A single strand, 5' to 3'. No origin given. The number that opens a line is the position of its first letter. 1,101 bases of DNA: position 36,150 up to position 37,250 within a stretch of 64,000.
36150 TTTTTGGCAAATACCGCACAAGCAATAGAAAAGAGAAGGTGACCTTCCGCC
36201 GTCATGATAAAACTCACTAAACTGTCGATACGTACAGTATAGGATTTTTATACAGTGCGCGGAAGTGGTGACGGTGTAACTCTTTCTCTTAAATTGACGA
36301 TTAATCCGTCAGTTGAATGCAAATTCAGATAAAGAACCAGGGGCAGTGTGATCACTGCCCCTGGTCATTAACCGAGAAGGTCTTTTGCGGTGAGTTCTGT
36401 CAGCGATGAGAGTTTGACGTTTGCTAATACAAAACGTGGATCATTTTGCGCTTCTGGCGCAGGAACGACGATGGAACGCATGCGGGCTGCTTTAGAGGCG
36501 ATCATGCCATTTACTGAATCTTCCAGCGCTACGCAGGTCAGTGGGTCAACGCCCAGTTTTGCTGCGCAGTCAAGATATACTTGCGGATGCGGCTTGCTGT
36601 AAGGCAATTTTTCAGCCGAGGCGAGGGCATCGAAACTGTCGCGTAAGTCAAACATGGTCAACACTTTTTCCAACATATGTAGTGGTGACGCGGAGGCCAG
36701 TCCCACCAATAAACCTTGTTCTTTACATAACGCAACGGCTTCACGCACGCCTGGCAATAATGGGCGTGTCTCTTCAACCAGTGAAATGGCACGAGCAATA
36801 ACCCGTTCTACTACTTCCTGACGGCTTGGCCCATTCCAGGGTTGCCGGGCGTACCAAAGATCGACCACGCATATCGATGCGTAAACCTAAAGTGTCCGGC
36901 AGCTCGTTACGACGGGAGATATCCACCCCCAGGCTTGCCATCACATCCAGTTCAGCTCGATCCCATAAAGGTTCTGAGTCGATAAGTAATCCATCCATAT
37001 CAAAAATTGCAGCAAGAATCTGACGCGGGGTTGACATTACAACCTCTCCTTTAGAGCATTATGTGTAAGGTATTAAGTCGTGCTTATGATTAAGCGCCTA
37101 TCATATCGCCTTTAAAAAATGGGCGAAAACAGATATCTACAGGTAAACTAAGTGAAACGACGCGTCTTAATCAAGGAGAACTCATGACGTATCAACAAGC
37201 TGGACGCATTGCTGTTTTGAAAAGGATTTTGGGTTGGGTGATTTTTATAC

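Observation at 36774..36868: +1 frameshift splitting yniC (HAD phosphatase) after the codon for Met-56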

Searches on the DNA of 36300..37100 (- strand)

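Call 3: search_dna_similar(query=window:36300-37100:-, collection=ecoli_genomes, mode=near, max_rows=30)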
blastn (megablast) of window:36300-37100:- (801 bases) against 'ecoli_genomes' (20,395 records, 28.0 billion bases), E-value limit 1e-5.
Records with a match: 5423; places in all: 5433; records where one place covers at least 80% of the query: 5414.
Genomes with a match: 5423 of 5426; with a place that covers at least 80% of the query: 5414. Places per genome that has any: lowest 1, median 1, highest 2. On chromosomes: 5431 places; on plasmids: 2.
Best place of each record, by identity: >=99% 20; 95-99% 5403.
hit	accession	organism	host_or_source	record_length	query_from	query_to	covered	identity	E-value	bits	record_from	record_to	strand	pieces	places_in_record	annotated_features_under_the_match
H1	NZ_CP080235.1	Escherichia coli O139:H1 strain W13-16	Sus scrofa scrofa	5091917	1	801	100%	100.0%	0e+0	1480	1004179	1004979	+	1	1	hxpB: hexitol phosphatase HxpB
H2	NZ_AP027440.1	Escherichia coli strain EC556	Sus scrofa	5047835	1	801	100%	100.0%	0e+0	1480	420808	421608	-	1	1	hxpB: hexitol phosphatase HxpB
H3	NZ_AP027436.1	Escherichia coli strain EC571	Sus scrofa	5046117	1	801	100%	100.0%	0e+0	1480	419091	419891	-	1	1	hxpB: hexitol phosphatase HxpB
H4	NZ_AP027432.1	Escherichia coli strain EC581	Sus scrofa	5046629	1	801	100%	100.0%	0e+0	1480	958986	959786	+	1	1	hxpB: hexitol phosphatase HxpB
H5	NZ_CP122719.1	Escherichia coli strain ETEC1748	Sus scrofa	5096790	1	801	100%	100.0%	0e+0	1480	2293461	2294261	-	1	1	hxpB: hexitol phosphatase HxpB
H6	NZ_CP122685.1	Escherichia coli strain ETEC4067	Sus scrofa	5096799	1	801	100%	100.0%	0e+0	1480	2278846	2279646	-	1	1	hxpB: hexitol phosphatase HxpB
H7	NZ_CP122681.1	Escherichia coli strain ETEC4068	Sus scrofa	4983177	1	801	100%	100.0%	0e+0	1480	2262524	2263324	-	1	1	hxpB: hexitol phosphatase HxpB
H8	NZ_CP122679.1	Escherichia coli strain ETEC4069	Sus scrofa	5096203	1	801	100%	100.0%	0e+0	1480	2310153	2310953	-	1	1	hxpB: hexitol phosphatase HxpB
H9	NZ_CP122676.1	Escherichia coli strain ETEC4070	Sus scrofa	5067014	1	801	100%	100.0%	0e+0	1480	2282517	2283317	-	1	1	hxpB: hexitol phosphatase HxpB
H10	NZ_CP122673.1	Escherichia coli strain ETEC4071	Sus scrofa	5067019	1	801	100%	100.0%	0e+0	1480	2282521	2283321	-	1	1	hxpB: hexitol phosphatase HxpB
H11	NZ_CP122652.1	Escherichia coli strain ETEC4075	Sus scrofa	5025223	1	801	100%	100.0%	0e+0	1480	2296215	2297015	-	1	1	hxpB: hexitol phosphatase HxpB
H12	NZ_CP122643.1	Escherichia coli strain ETEC4079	Sus scrofa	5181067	1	801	100%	100.0%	0e+0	1480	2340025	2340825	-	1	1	hxpB: hexitol phosphatase HxpB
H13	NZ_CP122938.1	Escherichia coli strain ETEC1701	Sus scrofa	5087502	1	801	100%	100.0%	0e+0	1480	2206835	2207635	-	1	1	hxpB: hexitol phosphatase HxpB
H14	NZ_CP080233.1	Escherichia coli O139:H1 strain P15-25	Sus scrofa domesticus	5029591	1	801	100%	99.9%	0e+0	1474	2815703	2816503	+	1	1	hxpB: hexitol phosphatase HxpB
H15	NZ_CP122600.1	Escherichia coli strain ETEC6333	Sus scrofa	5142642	1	801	100%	99.9%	0e+0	1474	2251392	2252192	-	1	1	hxpB: hexitol phosphatase HxpB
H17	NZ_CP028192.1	Escherichia coli strain CFSAN018748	tissue and/or biological fluid swine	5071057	1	801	100%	99.9%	0e+0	1472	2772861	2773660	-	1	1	hxpB: hexitol phosphatase HxpB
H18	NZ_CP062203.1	Escherichia coli strain K_EC180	swine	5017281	1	801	100%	99.9%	0e+0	1472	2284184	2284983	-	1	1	hxpB: hexitol phosphatase HxpB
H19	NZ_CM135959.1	Escherichia coli strain NY1601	Chicken feces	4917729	1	801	100%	99.8%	0e+0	1467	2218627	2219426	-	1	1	hxpB: hexitol phosphatase HxpB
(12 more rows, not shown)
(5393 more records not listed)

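Call 5: get_annotated_region(hit=H1, flank=4000)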
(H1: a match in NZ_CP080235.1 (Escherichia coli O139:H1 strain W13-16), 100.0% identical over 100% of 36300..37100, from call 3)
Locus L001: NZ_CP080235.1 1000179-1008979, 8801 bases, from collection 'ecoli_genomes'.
description: Escherichia coli O139:H1 strain W13-16 chromosome, complete genome
organism: Escherichia coli O139:H1 strain W13-16 (NCBI taxid 2861805)
replicon: chromosome; assembly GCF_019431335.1
host: Sus scrofa scrofa; source: wild boar; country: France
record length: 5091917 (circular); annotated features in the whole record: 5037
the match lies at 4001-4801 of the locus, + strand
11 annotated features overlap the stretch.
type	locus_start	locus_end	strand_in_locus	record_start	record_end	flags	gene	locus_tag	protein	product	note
CDS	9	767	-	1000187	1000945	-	ydiY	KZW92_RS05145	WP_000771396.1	DUF481 domain-containing protein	-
CDS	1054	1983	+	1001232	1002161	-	pfkB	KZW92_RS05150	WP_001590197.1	6-phosphofructokinase II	-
CDS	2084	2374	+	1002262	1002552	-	ghoS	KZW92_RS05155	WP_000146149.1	type V toxin-antitoxin system endoribonuclease antitoxin GhoS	-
CDS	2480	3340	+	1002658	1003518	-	yniA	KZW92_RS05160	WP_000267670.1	fructosamine kinase family protein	-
CDS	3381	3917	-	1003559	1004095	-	yniB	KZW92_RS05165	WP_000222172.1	YniB family protein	-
CDS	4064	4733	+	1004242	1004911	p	hxpB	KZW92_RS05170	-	hexitol phosphatase HxpB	frameshifted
CDS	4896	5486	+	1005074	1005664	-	ydjM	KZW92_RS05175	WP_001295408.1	metal-dependent hydrolase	-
CDS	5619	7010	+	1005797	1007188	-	tcyP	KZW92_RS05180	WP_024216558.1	cystine/sulfocysteine:cation symporter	-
CDS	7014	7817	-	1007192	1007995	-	ydjO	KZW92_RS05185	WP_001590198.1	hypothetical protein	-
CDS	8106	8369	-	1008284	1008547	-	cedA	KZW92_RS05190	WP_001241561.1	cell division activator CedA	-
CDS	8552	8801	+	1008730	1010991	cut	katE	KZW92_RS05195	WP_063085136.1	catalase HPII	-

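Call 6: get_annotated_region(hit=H17, flank=4000)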
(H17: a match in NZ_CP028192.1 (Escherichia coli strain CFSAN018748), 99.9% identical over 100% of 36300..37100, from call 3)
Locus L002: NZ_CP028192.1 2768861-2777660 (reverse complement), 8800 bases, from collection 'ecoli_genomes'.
description: Escherichia coli strain CFSAN018748 chromosome, complete genome
organism: Escherichia coli strain CFSAN018748 (NCBI taxid 562)
replicon: chromosome; assembly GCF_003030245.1
host: -; source: tissue and/or biological fluid swine; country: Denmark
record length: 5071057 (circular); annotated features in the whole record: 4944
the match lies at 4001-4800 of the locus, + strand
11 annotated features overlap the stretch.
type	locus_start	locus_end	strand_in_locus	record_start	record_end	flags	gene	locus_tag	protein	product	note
CDS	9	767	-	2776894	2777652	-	ydiY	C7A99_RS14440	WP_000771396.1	DUF481 domain-containing protein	-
CDS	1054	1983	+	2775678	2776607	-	pfkB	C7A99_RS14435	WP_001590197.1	6-phosphofructokinase II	-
CDS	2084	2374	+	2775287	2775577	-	ghoS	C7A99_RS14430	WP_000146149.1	type V toxin-antitoxin system endoribonuclease antitoxin GhoS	-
CDS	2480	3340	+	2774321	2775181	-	yniA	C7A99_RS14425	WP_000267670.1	fructosamine kinase family protein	-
CDS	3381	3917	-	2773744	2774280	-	yniB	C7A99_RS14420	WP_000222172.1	YniB family protein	-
CDS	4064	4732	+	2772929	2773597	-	hxpB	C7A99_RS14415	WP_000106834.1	hexitol phosphatase HxpB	-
CDS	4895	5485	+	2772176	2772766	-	ydjM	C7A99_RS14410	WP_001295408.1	metal-dependent hydrolase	-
CDS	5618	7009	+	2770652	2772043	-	tcyP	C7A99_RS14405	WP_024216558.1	cystine/sulfocysteine:cation symporter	-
CDS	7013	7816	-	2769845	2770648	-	ydjO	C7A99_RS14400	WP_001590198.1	hypothetical protein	-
CDS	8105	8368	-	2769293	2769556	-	cedA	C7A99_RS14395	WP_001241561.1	cell division activator CedA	-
CDS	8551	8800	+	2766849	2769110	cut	katE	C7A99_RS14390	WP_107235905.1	catalase HPII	-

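Call 10: search_dna_similar(query=window:36839-36899:-, collection=ecoli_genomes, mode=near, max_rows=40)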
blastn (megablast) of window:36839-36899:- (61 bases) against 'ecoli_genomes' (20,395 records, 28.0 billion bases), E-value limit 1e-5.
Records with a match: 5409; places in all: 5410; records where one place covers at least 80% of the query: 5409.
Genomes with a match: 5409 of 5426; with a place that covers at least 80% of the query: 5409. Places per genome that has any: lowest 1, median 1, highest 2. On chromosomes: 5408 places; on plasmids: 2.
Best place of each record, by identity: >=99% 17; 95-99% 5391; 90-95% 1.
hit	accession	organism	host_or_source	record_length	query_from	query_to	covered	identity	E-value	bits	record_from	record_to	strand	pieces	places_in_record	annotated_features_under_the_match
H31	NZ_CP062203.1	Escherichia coli strain K_EC180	swine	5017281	1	61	100%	100.0%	5e-23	113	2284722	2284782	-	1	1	hxpB: hexitol phosphatase HxpB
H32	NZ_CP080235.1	Escherichia coli O139:H1 strain W13-16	Sus scrofa scrofa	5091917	1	61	100%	100.0%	5e-23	113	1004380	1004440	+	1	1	hxpB: hexitol phosphatase HxpB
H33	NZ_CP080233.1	Escherichia coli O139:H1 strain P15-25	Sus scrofa domesticus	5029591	1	61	100%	100.0%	5e-23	113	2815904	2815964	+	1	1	hxpB: hexitol phosphatase HxpB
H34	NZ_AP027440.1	Escherichia coli strain EC556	Sus scrofa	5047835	1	61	100%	100.0%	5e-23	113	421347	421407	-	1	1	hxpB: hexitol phosphatase HxpB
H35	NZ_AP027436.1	Escherichia coli strain EC571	Sus scrofa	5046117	1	61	100%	100.0%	5e-23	113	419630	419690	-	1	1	hxpB: hexitol phosphatase HxpB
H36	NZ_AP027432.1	Escherichia coli strain EC581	Sus scrofa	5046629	1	61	100%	100.0%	5e-23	113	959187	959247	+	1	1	hxpB: hexitol phosphatase HxpB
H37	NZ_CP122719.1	Escherichia coli strain ETEC1748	Sus scrofa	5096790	1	61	100%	100.0%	5e-23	113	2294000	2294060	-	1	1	hxpB: hexitol phosphatase HxpB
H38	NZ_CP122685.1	Escherichia coli strain ETEC4067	Sus scrofa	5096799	1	61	100%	100.0%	5e-23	113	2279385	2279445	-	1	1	hxpB: hexitol phosphatase HxpB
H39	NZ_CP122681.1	Escherichia coli strain ETEC4068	Sus scrofa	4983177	1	61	100%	100.0%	5e-23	113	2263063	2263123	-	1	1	hxpB: hexitol phosphatase HxpB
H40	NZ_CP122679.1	Escherichia coli strain ETEC4069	Sus scrofa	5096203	1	61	100%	100.0%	5e-23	113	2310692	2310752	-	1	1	hxpB: hexitol phosphatase HxpB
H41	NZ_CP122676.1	Escherichia coli strain ETEC4070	Sus scrofa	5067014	1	61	100%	100.0%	5e-23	113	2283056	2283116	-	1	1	hxpB: hexitol phosphatase HxpB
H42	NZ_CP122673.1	Escherichia coli strain ETEC4071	Sus scrofa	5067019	1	61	100%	100.0%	5e-23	113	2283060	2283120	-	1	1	hxpB: hexitol phosphatase HxpB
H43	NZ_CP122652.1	Escherichia coli strain ETEC4075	Sus scrofa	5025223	1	61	100%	100.0%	5e-23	113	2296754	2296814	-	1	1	hxpB: hexitol phosphatase HxpB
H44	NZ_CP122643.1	Escherichia coli strain ETEC4079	Sus scrofa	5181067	1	61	100%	100.0%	5e-23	113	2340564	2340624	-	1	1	hxpB: hexitol phosphatase HxpB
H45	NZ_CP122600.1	Escherichia coli strain ETEC6333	Sus scrofa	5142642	1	61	100%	100.0%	5e-23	113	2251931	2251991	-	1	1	hxpB: hexitol phosphatase HxpB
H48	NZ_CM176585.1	Escherichia coli strain cS51a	Homo sapiens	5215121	1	61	100%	98.4%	2e-21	108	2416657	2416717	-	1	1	hxpB: hexitol phosphatase HxpB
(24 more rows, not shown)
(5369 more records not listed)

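Call 16: get_annotated_region(hit=H18, flank=1500)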
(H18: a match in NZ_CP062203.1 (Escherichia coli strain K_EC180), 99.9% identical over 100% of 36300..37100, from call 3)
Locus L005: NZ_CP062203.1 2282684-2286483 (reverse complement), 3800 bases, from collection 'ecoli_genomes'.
description: Escherichia coli strain K_EC180 chromosome, complete genome
organism: Escherichia coli strain K_EC180 (NCBI taxid 562)
replicon: chromosome; assembly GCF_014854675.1
host: swine; source: feces; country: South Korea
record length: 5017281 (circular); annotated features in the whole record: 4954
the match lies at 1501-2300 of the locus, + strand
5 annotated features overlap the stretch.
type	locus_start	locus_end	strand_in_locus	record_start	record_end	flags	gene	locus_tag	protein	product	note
CDS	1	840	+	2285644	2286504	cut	yniA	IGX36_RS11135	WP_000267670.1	fructosamine kinase family protein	-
CDS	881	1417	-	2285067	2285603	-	yniB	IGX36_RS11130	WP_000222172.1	YniB family protein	-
CDS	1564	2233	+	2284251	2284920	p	hxpB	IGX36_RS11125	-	hexitol phosphatase HxpB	frameshifted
CDS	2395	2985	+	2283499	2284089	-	ydjM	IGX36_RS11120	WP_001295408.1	metal-dependent hydrolase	-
CDS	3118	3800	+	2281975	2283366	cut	tcyP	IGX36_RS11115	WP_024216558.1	cystine/sulfocysteine:cation symporter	-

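Call 17: get_annotated_region(hit=H19, flank=1500)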
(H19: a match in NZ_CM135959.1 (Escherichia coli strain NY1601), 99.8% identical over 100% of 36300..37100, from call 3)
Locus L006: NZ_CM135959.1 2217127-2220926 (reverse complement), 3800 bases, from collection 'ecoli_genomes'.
description: Escherichia coli strain NY1601 chromosome, whole genome shotgun sequence
organism: Escherichia coli strain NY1601 (NCBI taxid 562)
replicon: chromosome; assembly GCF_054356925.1
host: -; source: Chicken feces; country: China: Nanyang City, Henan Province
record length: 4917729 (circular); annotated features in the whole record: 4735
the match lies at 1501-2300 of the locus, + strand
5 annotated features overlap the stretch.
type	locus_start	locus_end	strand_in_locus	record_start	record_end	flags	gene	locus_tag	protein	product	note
CDS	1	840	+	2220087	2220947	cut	yniA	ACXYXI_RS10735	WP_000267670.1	fructosamine kinase family protein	-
CDS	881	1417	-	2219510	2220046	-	yniB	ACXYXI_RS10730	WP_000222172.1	YniB family protein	-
CDS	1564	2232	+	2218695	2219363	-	hxpB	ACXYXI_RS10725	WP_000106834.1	hexitol phosphatase HxpB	-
CDS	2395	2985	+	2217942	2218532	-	ydjM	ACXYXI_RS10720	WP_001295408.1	metal-dependent hydrolase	-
CDS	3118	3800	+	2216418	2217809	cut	tcyP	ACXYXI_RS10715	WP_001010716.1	cystine/sulfocysteine:cation symporter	-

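Call 32: get_annotated_region(hit=H48, flank=1200)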
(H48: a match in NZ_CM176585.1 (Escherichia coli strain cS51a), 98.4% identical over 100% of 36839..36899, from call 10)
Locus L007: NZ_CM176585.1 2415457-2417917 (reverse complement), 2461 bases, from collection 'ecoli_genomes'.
description: Escherichia coli strain cS51a chromosome, whole genome shotgun sequence
organism: Escherichia coli strain cS51a (NCBI taxid 562)
replicon: chromosome; assembly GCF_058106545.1
host: Homo sapiens; source: -; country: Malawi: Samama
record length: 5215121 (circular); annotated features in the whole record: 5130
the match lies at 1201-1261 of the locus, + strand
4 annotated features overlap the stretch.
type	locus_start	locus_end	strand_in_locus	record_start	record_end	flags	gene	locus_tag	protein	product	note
CDS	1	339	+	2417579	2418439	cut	yniA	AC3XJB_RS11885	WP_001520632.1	fructosamine kinase family protein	-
CDS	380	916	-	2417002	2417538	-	yniB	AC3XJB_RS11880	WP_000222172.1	YniB family protein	-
CDS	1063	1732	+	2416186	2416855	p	hxpB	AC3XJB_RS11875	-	hexitol phosphatase HxpB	frameshifted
CDS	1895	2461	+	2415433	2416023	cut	ydjM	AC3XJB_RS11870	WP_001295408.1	metal-dependent hydrolase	-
